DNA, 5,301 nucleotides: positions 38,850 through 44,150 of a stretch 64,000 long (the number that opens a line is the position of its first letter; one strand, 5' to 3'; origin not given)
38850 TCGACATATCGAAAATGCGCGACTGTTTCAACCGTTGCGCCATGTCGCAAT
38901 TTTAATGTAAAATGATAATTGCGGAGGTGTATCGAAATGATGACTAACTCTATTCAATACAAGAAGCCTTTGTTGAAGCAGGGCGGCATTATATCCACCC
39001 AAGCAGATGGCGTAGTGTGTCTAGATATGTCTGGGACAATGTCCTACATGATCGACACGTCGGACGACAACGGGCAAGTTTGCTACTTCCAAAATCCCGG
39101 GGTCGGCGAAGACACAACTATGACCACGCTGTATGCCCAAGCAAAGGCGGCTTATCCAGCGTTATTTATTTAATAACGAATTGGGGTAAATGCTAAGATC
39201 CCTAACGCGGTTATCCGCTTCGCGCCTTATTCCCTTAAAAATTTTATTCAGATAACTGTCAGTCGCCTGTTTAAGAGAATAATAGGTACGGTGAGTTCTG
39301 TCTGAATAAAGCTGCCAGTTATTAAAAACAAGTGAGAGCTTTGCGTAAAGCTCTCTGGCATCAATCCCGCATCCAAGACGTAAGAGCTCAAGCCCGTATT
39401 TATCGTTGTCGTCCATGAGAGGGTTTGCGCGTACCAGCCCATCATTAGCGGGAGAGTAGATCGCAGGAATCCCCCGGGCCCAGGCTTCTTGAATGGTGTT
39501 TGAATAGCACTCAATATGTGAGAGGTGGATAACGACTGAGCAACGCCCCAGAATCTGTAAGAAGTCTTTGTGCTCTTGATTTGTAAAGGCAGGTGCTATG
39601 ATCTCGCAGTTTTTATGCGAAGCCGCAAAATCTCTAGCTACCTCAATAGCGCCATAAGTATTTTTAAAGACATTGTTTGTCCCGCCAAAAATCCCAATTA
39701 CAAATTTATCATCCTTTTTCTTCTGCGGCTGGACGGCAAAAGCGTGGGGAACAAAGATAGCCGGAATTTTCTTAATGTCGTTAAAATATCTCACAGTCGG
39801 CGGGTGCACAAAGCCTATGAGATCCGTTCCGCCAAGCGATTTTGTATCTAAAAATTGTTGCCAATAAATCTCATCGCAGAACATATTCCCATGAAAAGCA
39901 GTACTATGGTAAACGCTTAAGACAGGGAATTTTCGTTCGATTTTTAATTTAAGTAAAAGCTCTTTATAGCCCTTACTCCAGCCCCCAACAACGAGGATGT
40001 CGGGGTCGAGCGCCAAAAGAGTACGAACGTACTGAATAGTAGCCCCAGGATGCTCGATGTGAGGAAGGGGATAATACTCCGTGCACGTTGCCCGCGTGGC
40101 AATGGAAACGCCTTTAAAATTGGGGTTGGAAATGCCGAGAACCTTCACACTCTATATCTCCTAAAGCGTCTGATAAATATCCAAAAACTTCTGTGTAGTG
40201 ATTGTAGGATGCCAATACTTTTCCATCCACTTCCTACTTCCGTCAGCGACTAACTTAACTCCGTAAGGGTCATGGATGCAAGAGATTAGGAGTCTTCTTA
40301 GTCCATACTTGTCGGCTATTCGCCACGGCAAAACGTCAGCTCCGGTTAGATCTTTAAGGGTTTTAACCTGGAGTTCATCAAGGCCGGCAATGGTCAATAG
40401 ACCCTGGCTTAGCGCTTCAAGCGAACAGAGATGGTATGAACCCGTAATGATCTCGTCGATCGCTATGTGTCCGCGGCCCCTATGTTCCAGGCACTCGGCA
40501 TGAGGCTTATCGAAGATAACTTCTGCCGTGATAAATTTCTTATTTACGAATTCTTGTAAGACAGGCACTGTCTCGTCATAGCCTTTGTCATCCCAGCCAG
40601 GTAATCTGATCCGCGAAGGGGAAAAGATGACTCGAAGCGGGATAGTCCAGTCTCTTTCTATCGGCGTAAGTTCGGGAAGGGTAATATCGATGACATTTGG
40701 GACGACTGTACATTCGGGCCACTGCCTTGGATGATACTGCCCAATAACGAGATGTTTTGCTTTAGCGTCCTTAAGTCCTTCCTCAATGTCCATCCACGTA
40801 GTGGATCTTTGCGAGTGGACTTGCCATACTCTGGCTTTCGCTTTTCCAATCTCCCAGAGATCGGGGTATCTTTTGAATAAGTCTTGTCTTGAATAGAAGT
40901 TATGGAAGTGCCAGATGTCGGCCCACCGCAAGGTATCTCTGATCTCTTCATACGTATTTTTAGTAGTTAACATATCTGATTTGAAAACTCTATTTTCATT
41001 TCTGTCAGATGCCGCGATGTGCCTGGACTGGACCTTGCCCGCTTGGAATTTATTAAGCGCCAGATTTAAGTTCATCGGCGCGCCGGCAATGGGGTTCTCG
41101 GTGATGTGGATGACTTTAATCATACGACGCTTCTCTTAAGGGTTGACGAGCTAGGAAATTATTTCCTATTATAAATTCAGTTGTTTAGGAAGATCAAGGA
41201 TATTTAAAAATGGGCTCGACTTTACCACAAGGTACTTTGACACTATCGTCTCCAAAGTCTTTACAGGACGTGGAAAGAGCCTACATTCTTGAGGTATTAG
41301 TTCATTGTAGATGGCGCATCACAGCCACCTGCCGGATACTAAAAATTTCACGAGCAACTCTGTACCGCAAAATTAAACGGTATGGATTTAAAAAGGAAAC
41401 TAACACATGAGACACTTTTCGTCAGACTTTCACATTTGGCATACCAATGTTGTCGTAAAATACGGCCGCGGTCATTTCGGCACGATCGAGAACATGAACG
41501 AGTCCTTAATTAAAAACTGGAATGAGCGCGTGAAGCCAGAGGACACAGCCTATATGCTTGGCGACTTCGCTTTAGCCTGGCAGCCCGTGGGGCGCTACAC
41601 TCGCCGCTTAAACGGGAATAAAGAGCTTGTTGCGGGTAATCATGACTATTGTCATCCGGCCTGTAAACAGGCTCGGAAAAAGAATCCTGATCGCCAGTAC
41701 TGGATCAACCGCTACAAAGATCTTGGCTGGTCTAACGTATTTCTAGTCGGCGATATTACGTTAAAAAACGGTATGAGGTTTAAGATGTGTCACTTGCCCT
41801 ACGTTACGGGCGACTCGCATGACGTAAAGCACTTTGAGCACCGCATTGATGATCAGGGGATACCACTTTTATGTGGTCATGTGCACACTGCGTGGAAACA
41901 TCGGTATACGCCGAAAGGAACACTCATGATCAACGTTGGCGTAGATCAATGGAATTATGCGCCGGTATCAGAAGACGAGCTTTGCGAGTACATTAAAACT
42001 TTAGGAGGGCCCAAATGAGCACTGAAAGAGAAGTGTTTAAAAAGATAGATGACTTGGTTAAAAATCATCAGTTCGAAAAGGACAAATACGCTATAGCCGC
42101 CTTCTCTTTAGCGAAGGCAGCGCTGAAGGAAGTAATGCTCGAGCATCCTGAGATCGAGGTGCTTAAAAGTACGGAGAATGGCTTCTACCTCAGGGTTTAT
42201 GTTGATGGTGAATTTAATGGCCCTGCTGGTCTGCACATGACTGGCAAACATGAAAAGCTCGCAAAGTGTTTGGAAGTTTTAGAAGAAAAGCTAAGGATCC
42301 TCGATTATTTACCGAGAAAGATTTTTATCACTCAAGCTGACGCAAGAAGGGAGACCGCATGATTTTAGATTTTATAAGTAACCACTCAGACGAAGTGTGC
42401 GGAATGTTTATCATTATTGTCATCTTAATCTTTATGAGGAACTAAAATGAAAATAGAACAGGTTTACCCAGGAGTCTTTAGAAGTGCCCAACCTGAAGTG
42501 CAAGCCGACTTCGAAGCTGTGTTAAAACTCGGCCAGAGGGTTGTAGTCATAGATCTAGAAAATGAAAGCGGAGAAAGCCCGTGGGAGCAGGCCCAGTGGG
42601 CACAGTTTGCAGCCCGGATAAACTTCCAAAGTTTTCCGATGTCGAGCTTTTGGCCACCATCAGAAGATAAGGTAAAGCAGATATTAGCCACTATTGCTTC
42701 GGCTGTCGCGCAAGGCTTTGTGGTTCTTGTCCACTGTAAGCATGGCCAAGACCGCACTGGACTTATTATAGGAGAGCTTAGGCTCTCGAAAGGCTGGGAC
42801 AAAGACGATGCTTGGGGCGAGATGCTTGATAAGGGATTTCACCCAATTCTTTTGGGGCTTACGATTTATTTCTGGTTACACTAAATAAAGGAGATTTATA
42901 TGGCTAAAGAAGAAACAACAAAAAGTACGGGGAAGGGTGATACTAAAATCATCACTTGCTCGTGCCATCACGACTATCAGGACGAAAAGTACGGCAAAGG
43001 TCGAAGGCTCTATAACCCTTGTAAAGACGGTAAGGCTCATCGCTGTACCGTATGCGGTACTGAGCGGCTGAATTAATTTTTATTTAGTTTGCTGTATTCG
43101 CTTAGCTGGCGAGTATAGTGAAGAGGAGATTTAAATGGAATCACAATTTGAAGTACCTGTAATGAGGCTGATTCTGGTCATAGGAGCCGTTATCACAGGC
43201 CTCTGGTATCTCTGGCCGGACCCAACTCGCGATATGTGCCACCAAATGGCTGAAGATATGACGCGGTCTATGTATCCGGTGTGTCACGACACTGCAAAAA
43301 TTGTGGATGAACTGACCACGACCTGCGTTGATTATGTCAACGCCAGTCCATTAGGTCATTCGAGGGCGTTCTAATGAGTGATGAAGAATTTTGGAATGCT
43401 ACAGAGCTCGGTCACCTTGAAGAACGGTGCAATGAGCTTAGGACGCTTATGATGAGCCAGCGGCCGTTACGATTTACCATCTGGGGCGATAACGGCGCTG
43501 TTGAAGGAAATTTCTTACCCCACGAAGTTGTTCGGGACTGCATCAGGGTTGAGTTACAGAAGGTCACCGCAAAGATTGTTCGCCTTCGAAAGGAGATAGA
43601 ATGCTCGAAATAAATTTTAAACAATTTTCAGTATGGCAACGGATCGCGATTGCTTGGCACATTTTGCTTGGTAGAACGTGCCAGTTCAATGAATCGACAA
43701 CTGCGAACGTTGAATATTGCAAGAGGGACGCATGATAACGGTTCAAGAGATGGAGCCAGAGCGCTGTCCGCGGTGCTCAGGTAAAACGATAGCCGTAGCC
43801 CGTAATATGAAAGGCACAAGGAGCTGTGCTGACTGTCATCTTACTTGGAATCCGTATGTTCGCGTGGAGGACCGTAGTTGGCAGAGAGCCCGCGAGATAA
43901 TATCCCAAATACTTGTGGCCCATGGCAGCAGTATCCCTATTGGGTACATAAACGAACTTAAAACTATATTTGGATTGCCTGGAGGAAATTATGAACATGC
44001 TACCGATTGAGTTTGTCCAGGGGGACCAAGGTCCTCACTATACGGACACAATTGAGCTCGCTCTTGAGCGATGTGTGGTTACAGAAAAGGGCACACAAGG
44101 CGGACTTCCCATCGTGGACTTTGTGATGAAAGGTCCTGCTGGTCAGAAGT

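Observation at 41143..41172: Recurring 20-bp palindromic motif (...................) at four promoters, including both Fis-type HTH paralogs, suggesting a phage-specific regulon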

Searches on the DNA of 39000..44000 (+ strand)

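Call 9: search_dna_similar(query=window:39000-44000:+, collection=phages, mode=distant, max_rows=25)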
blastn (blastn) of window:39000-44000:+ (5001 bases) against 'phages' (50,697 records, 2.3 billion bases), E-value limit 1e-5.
No match.

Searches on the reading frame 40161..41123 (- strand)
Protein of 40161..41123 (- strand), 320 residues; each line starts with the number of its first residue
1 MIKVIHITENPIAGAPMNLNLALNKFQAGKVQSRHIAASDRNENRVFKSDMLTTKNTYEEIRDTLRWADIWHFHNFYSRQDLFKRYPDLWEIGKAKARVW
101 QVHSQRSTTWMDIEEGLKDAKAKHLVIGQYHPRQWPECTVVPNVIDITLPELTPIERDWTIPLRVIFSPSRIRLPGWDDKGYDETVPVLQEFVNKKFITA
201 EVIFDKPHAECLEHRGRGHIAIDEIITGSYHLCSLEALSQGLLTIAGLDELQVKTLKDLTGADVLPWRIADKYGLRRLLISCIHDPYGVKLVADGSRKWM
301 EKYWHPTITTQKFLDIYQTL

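Call 10: search_protein_families(library=pfam, proteins=[window:40161-41123:-], max_evalue=0.01)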
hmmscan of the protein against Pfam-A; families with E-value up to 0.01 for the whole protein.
window:40161-41123:- (320 aa): 0 families

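Call 12: search_protein_families(library=phrogs, proteins=[window:40161-41123:-], max_evalue=0.001)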
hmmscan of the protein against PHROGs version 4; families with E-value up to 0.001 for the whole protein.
window:40161-41123:- (320 aa): 0 families

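Call 51: find_homologous_proteins(query=window:40161-41123:-, max_evalue=0.00001)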
Query window:40161-41123:- (320 aa): 83 proteins with E <= 0.00001 among 1888 candidates.
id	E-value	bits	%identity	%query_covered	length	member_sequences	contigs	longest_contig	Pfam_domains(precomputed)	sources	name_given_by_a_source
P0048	2.9e-221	751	100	100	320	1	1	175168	-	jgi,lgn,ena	-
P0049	2.9e-171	587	78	100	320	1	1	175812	-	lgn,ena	-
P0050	2.8e-154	531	70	100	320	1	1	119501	-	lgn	-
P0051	2.5e-153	528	71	99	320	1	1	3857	-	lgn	-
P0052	3.0e-152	524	69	100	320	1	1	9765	-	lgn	-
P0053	3.9e-147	508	67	100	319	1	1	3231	-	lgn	-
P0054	1.1e-140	487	67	100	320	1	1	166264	-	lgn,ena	-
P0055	1.0e-138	480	66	100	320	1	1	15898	-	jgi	jgi:hypothetical protein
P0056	3.0e-138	479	64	100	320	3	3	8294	-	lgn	-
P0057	1.8e-137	476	66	100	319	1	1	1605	-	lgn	-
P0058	2.2e-137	476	66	100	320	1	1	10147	-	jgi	jgi:hypothetical protein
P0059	3.6e-136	472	64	100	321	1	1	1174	-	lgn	-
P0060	5.3e-135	468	63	100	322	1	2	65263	-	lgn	-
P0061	3.9e-134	465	63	100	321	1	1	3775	-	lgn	-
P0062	2.1e-132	459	62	99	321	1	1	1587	-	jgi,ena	jgi:hypothetical protein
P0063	4.9e-132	458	65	95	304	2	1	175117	-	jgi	jgi:hypothetical protein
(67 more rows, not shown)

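Call 52: find_encoding_contigs(protein=P0049, flank=10000, max_places=1)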
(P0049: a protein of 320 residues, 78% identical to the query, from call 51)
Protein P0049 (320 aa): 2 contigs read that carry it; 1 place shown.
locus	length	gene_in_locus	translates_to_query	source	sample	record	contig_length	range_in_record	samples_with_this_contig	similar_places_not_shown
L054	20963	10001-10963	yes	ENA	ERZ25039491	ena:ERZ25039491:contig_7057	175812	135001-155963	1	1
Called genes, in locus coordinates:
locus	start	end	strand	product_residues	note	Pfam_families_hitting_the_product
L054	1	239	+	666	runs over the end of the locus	PF00270:DEAD, PF04851:ResIII (weak), PF06733:DEAD_2 (weak), PF13307:Helicase_C_2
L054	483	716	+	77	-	-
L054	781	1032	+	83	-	-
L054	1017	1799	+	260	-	PF06067:DUF932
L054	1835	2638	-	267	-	-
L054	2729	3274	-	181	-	-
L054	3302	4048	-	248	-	PF00149:Metallophos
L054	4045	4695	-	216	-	PF00132:Hexapep (faint), PF25084:LbH_EIF2B (faint), PF25087:GMPPB_C (faint)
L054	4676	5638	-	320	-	-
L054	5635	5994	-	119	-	-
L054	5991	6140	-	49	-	-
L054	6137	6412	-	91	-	-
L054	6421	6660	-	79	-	-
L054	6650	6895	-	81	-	-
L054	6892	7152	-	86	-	-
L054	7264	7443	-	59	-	-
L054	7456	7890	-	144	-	PF03162:Y_phosphatase2, PF13350:Y_phosphatase3 (weak), PF22741:PTP-NADK, PF22784:PTP-SAK, PF22785:Tc-R-P, PF00782:DSPc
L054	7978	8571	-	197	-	PF00149:Metallophos (weak)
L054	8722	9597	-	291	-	-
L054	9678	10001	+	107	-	-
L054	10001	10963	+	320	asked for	-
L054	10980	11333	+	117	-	-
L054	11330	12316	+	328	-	-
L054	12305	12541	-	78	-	-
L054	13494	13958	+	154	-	-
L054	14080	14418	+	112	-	-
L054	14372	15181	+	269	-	-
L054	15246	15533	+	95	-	-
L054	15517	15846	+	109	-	-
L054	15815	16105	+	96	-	-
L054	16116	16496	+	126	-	-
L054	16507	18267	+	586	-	PF02463:SMC_N (weak), PF13175:AAA_15 (weak), PF13476:AAA_23 (weak)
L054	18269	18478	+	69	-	-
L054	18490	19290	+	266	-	PF01145:Band_7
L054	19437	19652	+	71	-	-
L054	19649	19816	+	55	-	-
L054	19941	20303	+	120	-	-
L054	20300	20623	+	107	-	-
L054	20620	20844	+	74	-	-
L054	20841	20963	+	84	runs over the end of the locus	-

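Call 53: find_encoding_contigs(protein=P0054, flank=10000, max_places=1)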
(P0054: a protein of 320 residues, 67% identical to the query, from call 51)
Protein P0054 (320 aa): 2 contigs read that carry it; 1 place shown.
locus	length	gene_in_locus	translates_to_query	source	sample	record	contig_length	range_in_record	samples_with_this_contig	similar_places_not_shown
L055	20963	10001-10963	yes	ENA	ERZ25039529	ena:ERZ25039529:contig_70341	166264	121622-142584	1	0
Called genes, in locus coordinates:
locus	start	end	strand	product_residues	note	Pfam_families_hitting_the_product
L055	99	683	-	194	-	-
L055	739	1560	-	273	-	-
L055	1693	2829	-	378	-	-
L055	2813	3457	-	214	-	PF00132:Hexapep (faint), PF25087:GMPPB_C (weak), PF25084:LbH_EIF2B (weak)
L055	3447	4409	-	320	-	-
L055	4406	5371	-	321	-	PF13524:Glyco_trans_1_2 (weak)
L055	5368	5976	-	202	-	-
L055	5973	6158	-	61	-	PF02954:HTH_8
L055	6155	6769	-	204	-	PF02026:RyR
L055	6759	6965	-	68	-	-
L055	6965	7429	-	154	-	-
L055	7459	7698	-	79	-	PF24729:Acb2_Tad1_hairpin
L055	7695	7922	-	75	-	-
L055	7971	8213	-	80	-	-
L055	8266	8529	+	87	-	-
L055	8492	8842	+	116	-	-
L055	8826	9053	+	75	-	-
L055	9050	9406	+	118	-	-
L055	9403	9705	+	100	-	-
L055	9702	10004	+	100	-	-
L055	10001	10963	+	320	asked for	-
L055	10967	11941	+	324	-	-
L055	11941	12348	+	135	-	PF18925:DUF5675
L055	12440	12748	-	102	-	-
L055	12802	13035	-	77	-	-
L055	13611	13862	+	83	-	-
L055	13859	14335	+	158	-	-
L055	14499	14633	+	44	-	-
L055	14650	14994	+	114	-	-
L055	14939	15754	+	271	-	-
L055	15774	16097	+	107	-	-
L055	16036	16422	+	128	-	-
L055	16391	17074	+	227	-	-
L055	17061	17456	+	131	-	-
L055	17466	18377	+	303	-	PF00106:adh_short, PF01370:Epimerase, PF02719:Polysacc_synt_2, PF04321:RmlD_sub_bind, PF01073:3Beta_HSD, PF07993:NAD_binding_4 (faint), PF13460:NAD_binding_10, PF16363:GDP_Man_Dehyd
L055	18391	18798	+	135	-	-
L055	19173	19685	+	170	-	PF13350:Y_phosphatase3 (faint), PF22741:PTP-NADK, PF03162:Y_phosphatase2, PF22785:Tc-R-P (weak)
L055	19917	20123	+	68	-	-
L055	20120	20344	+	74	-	-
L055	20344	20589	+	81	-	-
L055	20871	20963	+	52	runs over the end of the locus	-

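Call 54: find_encoding_contigs(protein=P0063, flank=10000, max_places=1)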
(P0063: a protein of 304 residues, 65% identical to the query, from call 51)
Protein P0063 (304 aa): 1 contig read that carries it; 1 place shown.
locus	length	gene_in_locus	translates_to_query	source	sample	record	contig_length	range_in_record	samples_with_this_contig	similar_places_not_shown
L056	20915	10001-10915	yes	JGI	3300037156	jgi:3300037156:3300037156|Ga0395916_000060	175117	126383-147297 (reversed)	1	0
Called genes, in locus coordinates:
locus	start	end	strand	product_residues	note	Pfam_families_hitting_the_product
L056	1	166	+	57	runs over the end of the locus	-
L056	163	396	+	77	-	-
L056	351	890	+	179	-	-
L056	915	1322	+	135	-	-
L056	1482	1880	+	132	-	-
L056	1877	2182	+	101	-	-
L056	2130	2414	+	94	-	-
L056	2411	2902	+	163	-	-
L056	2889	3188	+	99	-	-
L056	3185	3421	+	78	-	-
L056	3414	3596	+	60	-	-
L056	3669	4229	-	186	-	-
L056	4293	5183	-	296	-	-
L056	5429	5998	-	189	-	PF18894:PhageMetallopep (weak)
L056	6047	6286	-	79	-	-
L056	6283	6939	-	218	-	PF00132:Hexapep (faint), PF25084:LbH_EIF2B (faint), PF25087:GMPPB_C (weak)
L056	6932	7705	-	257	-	-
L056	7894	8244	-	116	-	-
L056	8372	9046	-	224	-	-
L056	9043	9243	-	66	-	PF02954:HTH_8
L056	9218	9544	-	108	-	PF02026:RyR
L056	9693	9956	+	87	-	-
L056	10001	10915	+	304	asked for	-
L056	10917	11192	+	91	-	-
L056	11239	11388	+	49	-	-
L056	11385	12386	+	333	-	-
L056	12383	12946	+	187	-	-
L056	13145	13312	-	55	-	-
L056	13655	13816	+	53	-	-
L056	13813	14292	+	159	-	-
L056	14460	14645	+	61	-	-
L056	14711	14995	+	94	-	-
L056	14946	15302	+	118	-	-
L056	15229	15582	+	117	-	-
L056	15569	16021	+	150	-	-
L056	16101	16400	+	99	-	-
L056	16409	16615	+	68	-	-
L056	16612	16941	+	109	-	-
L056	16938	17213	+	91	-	-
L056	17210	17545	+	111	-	-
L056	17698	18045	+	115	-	-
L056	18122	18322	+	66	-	-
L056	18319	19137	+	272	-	PF01145:Band_7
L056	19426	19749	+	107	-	-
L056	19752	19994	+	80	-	-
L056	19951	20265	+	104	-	-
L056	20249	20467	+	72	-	-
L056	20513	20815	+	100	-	-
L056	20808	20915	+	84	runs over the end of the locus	-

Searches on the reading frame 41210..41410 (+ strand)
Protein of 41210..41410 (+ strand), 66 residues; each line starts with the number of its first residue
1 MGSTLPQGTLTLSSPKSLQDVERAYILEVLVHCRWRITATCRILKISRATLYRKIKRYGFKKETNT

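Call 10: search_protein_families(library=pfam, proteins=[window:41210-41410:+], max_evalue=0.01)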
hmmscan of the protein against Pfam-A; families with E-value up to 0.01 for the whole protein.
window:41210-41410:+ (66 aa): 6 families
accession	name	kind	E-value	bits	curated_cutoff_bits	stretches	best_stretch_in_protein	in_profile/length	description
PF02954.25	HTH_8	-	1.4e-14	54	22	1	18-58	2-42/42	Bacterial regulatory protein, Fis family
PF13518.12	HTH_28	-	0.00015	22.2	25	1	28-59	8-37/52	Helix-turn-helix domain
PF02796.21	HTH_7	-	0.00017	22.1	23.8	1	37-54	24-41/45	Helix-turn-helix domain of resolvase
PF13384.12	HTH_23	-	0.00019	21.6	24.6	1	20-58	4-41/50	Homeodomain-like domain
PF13556.12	HTH_30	-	0.0024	18.1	27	1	27-57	5-35/59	PucR C-terminal helix-turn-helix domain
PF12728.13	HTH_17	-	0.0066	17.1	27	1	39-57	6-24/51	Helix-turn-helix domain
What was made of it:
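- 41210..41410 (+): HTH1, a 66-aa Fis/NtrC-type HTH protein and the first gene of the S2 operon. It is probably a regulated gene, not the motif's binding protein. Pfam HTH_8, E = 1.4e-14 (call 10).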

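Call 14: search_dna_similar(query=window:41210-41410:+, collection=phages, mode=protein, max_rows=25, max_evalue=0.001)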
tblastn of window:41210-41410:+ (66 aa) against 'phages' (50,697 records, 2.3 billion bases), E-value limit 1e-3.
No match.

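Call 15: find_related_loci(query=window:41210-41410:+, collection=viral_contigs, flank=3000)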
Query window:41210-41410:+ (66 aa) in viral_contigs; peptide patterns used: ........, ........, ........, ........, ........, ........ (x = any residue, [..] = any of these).
31 stretches matched a pattern; 1 encode a relative of the query (tblastn E <= 1e-3); 1 distinct loci.
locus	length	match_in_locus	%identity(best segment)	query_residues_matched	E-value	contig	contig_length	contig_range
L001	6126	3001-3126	40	15-56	1e-6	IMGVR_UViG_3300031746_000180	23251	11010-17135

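Call 17: find_encoding_contigs(protein=window:41210-41410:+, flank=10000, max_places=10)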
Protein window:41210-41410:+ (66 aa): no gene with exactly this product is on record in the collection.

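Call 18: find_homologous_proteins(query=window:41210-41410:+, max_evalue=0.001)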
Query window:41210-41410:+: 1 candidates shared short words with the query, none scored E <= 0.001.
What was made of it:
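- Tried and rejected: There was no exact-product record (call 17) and no homolog by the word-indexed search (call 18).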

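Call 22: search_protein_families(library=phrogs, proteins=[window:41210-41410:+], max_evalue=0.01)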
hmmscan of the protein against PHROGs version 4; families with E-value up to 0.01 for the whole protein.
window:41210-41410:+ (66 aa): 3 families
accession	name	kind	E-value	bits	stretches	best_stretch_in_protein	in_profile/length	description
phrog_125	-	DNA, RNA and nucleotide metabolism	0.00098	19.7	1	16-65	161-210/254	DNA invertase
phrog_2538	-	head and packaging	0.0047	18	1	26-65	10-49/129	terminase small subunit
phrog_157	-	integration and excision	0.0079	16.2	1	34-61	215-244/580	transposase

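Call 65: search_solved_structures(query=window:41210-41410:+, max_evalue=1, show_alignments=2)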
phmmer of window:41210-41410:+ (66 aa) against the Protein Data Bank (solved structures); distinct sequences matched with E-value up to 1: 11.
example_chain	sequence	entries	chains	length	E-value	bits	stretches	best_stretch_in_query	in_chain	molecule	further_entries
4l5e_A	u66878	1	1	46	0.0028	21.2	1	16-59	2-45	Transcriptional regulator (NtrC family)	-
4l4u_A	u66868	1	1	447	0.008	19.7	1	14-60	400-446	Transcriptional regulator (NtrC family)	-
1fip_A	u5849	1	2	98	0.035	17.7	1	18-60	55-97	FACTOR FOR INVERSION STIMULATION (FIS)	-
1etx_A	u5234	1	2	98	0.084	16.5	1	18-60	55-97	FACTOR FOR INVERSION STIMULATION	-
1etk_A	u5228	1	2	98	0.087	16.5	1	18-60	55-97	FACTOR FOR INVERSION STIMULATION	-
1ety_A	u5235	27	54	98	0.16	15.6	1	18-60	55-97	FACTOR FOR INVERSION STIMULATION | FACTOR FOR INVERSION STIMULATION (FIS) | DNA-binding protein fis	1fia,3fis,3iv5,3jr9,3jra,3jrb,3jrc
4fis_A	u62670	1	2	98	0.16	15.6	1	18-60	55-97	FACTOR FOR INVERSION STIMULATION (FIS)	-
1f36_A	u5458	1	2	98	0.17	15.6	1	18-60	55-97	FIS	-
1etv_A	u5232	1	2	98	0.22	15.2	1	18-60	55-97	FACTOR FOR INVERSION STIMULATION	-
1etw_A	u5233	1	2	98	0.31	14.7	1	18-60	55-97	FACTOR FOR INVERSION STIMULATION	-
6m10_A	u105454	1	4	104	0.59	13.9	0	19-59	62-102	Putative Fis-like DNA-binding protein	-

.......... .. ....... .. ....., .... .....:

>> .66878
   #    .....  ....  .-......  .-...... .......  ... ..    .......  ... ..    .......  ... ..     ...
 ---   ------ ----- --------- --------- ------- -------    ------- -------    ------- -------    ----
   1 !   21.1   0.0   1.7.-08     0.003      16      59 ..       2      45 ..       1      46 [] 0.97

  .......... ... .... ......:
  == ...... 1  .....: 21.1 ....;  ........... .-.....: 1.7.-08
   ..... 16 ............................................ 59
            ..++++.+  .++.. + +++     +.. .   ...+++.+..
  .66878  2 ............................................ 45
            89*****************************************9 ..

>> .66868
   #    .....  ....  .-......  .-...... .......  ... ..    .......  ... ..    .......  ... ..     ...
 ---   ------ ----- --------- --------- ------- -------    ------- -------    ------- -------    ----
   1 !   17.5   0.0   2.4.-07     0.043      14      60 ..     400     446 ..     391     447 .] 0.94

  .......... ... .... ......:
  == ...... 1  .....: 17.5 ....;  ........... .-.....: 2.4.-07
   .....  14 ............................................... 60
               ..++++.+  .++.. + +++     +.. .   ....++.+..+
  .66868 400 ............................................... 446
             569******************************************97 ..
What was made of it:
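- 41210..41410 (+): Best PDB match is the NtrC1 DNA-binding domain (call 65).
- On Bona fide Fis (nucleoid protein): HTH1 is 66 aa and aligns to Fis residues 55-97 (call 65).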
